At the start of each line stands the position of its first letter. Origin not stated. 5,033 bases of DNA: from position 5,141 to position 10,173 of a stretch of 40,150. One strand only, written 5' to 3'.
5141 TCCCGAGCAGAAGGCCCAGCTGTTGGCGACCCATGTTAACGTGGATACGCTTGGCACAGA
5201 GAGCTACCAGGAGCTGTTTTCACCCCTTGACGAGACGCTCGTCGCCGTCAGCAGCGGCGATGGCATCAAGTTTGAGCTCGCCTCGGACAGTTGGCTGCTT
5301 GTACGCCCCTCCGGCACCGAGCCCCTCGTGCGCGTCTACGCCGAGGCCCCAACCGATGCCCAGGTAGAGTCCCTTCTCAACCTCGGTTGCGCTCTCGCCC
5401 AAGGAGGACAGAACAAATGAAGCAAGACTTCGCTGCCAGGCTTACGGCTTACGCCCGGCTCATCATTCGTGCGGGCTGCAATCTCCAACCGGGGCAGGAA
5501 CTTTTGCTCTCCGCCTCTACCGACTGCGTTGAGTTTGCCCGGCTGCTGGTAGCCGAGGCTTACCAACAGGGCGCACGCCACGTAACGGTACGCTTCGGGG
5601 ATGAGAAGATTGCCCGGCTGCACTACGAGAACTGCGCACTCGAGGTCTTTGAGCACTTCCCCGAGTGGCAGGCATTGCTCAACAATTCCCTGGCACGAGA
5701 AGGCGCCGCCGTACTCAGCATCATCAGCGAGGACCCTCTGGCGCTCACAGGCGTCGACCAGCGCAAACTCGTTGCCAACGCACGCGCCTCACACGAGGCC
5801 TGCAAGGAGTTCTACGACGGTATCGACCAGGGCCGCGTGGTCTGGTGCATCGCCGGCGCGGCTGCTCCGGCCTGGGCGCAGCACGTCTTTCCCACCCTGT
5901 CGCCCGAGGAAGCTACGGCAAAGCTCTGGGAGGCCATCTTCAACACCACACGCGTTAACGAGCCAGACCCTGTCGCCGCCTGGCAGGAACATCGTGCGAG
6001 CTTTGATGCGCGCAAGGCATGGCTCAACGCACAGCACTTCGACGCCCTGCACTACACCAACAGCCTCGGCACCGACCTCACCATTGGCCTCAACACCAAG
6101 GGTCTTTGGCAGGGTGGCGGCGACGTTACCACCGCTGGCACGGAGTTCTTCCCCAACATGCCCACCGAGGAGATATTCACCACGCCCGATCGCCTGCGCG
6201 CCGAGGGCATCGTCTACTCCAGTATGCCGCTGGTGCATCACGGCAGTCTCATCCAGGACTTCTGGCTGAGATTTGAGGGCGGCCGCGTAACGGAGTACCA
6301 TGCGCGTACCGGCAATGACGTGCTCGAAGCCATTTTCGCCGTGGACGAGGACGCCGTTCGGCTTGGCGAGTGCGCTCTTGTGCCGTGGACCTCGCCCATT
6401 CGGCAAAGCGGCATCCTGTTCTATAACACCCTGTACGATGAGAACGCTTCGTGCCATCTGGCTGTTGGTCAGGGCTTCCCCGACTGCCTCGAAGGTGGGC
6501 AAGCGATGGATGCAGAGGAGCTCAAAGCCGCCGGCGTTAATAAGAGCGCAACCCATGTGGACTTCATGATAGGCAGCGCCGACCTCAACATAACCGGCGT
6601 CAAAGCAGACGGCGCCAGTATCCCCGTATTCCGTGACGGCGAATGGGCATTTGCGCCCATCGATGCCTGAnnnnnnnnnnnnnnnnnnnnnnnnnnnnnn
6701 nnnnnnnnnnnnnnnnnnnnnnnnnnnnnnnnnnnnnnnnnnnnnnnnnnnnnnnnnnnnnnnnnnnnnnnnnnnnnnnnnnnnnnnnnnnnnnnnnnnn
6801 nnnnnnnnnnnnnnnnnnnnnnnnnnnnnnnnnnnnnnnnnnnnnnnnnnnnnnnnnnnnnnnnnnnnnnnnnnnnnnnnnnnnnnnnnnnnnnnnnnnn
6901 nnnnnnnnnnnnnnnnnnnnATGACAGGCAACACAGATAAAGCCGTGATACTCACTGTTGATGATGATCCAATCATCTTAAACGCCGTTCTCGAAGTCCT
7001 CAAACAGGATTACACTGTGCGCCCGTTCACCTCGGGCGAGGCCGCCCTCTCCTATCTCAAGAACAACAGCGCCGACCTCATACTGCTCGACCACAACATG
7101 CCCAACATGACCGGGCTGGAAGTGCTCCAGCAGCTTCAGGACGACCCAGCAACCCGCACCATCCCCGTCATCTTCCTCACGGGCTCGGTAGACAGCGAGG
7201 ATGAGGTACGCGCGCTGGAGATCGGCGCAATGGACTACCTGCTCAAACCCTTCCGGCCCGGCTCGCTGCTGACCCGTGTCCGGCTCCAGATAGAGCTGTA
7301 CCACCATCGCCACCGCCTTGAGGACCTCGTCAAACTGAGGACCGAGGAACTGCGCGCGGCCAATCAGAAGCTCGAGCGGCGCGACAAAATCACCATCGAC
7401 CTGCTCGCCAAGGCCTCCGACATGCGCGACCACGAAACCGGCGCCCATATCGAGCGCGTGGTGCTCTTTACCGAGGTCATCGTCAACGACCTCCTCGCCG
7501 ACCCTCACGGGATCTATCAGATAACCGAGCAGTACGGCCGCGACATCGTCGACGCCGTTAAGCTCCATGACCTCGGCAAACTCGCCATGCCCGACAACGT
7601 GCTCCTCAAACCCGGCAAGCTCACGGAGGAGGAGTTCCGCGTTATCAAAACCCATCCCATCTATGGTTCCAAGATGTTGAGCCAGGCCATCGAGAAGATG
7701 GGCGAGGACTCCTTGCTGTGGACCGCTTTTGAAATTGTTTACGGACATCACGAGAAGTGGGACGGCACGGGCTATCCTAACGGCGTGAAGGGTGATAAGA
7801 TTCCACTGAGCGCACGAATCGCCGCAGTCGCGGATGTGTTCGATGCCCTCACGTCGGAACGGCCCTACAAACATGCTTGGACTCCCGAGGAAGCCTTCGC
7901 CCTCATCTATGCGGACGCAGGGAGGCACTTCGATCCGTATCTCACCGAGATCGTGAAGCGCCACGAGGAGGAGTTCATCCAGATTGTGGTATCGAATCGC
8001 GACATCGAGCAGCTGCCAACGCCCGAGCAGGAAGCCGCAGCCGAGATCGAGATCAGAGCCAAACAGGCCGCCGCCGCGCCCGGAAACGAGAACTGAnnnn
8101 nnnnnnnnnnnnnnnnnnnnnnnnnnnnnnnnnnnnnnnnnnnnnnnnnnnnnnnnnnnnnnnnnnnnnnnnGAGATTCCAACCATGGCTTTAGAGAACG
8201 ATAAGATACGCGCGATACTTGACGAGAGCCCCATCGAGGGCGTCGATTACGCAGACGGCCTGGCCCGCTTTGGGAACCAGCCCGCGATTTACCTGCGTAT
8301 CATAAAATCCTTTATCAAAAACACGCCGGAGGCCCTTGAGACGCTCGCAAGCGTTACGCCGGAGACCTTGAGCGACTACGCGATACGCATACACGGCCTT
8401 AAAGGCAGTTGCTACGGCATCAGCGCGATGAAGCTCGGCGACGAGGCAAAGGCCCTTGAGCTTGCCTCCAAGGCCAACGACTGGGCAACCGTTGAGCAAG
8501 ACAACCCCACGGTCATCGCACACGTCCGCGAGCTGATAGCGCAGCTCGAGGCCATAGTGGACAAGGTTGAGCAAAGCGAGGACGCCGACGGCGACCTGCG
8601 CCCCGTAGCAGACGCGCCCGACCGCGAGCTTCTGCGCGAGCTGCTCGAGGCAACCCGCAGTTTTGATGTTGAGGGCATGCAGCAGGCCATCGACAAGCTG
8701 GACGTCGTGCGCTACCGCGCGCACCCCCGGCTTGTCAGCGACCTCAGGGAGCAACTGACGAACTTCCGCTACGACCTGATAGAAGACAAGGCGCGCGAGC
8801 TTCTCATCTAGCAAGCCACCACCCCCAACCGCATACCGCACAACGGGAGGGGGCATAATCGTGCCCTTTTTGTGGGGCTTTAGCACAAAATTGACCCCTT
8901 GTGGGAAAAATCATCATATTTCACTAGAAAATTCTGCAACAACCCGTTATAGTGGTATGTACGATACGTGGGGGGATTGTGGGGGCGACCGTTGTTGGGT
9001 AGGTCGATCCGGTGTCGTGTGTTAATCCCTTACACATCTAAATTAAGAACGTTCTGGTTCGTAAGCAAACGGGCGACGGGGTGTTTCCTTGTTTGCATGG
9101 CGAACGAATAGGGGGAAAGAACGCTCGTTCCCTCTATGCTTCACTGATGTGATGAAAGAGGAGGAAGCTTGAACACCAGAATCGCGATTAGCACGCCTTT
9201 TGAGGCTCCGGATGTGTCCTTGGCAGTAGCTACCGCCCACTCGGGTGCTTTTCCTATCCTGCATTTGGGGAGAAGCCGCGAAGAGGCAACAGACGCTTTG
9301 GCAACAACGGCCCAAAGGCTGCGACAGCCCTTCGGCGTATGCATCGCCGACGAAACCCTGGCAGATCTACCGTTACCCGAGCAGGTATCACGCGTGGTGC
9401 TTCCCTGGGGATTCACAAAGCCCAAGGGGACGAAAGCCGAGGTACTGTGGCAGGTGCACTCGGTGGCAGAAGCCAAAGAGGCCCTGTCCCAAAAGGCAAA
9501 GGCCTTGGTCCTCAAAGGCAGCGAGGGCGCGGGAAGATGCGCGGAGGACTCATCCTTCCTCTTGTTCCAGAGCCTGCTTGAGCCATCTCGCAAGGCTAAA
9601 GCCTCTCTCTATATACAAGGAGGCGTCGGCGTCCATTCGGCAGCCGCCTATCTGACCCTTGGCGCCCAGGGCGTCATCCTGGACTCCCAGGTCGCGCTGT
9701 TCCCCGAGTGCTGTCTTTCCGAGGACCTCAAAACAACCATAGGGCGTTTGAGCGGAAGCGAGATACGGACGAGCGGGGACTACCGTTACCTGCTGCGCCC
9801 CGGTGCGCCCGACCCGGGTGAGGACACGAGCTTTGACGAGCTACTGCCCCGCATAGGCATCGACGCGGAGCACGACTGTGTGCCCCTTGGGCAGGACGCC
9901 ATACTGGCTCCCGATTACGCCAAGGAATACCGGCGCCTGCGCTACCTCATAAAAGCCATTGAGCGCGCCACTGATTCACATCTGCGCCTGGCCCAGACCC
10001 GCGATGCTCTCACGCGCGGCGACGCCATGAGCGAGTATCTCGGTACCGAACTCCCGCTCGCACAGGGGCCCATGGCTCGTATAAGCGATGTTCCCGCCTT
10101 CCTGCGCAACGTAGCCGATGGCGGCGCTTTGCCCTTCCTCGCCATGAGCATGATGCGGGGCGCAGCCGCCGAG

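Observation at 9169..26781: Self-contained Pfa/Hgl-like type I lipid megasynthase operon with built-in PPTase, extra ACP, MacB/FtsX-type exporter and ACC carboxyltransferase, but no release domain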

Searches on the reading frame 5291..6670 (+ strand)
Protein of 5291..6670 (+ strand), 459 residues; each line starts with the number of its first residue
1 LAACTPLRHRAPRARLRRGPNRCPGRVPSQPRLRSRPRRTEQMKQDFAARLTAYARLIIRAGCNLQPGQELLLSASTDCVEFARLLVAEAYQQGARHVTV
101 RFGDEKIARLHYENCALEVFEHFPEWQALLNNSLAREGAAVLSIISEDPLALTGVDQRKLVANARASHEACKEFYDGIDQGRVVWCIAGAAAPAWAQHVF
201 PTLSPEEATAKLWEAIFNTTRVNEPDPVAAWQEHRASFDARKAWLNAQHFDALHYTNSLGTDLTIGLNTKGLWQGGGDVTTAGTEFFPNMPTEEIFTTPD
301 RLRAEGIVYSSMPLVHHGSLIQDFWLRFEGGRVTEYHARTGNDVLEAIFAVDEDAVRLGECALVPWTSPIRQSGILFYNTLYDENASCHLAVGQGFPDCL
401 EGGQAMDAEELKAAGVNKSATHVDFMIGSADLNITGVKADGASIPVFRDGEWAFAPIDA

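Call 6: search_protein_families(library=pfam, proteins=[window:5291-6670:+], max_evalue=0.001)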
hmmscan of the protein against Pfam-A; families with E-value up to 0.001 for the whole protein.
window:5291-6670:+ (459 aa): 1 family
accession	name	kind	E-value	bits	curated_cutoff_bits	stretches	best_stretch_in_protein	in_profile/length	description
PF02073.20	Peptidase_M29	-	7.3e-160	532.7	27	1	49-452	3-406/406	Thermophilic metalloprotease (M29)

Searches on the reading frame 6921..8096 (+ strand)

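Call 51: search_protein_families(library=pfam, proteins=[window:6921-8096:+], max_evalue=1)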
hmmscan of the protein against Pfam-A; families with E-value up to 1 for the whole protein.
window:6921-8096:+ (391 aa): 4 families
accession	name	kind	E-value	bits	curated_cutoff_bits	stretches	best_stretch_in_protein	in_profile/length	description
PF13487.12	HD_5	-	9.1e-34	117.1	27.2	1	203-340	36-169/170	HD domain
PF00072.30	Response_reg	-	5.9e-29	100.9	30.2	1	10-121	1-111/111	Response regulator receiver domain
PF01966.28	HD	-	3.9e-13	50.1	22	1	210-309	28-115/116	HD domain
PF20274.4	cREC_REC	-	0.0058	17.7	27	1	19-76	11-60/88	Cyclic-phosphate processing Receiver domain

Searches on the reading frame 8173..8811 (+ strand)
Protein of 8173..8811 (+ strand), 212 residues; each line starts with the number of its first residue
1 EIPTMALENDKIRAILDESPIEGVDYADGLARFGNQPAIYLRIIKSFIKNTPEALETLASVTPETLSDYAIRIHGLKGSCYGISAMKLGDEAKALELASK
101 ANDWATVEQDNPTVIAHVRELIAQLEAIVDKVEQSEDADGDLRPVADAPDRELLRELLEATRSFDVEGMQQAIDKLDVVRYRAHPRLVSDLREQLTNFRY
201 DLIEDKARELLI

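Call 51: search_protein_families(library=pfam, proteins=[window:8173-8811:+], max_evalue=1)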
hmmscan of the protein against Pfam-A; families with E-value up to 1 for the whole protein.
window:8173-8811:+ (212 aa): 4 families
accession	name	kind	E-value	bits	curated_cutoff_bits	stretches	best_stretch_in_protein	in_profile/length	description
PF01627.28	Hpt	-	1e-05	26.1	24.6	1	43-127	2-83/84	Hpt domain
PF22470.1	Histone_HNS_N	-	0.13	12.6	24.5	0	155-179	12-36/79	H-NS histone-like proteins, N-terminal domain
PF13991.11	BssS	-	0.14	12.8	27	1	117-139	46-68/72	BssS protein family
PF22139.1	XPD_arch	-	0.18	12.4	27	1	104-164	15-73/110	DNA repair helicase XPD, arch domain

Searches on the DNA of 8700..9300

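Call 91: search_rna_families(source=window, start=8700, end=9300, threshold=evalue, max_evalue=1)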
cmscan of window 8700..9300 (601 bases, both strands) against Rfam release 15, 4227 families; matches with E-value up to 1: 1.
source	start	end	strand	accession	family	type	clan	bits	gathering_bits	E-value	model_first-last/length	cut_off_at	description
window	8751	8780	+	RF01142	sR19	Gene; snRNA; snoRNA; CD-box;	-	13.7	45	0.98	1-63/63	no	Small nucleolar RNA sR19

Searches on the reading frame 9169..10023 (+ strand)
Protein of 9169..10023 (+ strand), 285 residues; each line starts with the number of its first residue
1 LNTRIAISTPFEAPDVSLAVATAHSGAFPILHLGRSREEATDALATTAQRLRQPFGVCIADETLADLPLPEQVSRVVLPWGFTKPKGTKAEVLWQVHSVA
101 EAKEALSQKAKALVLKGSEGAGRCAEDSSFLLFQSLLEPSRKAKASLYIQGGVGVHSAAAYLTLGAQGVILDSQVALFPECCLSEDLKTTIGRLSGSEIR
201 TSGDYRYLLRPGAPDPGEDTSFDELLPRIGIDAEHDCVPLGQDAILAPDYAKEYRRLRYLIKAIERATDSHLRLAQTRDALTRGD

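Call 51: search_protein_families(library=pfam, proteins=[window:9169-10023:+], max_evalue=1)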
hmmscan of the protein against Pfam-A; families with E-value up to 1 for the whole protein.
window:9169-10023:+ (285 aa): 2 families
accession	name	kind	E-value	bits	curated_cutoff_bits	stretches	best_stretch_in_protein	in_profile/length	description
PF03060.21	NMO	-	0.091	12.6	28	1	92-181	139-231/331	Nitronate monooxygenase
PF12242.14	Eno-Rase_NADH_b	-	0.098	12.9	23.4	1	84-122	15-53/79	NAD(P)H binding domain of trans-2-enoyl-CoA reductase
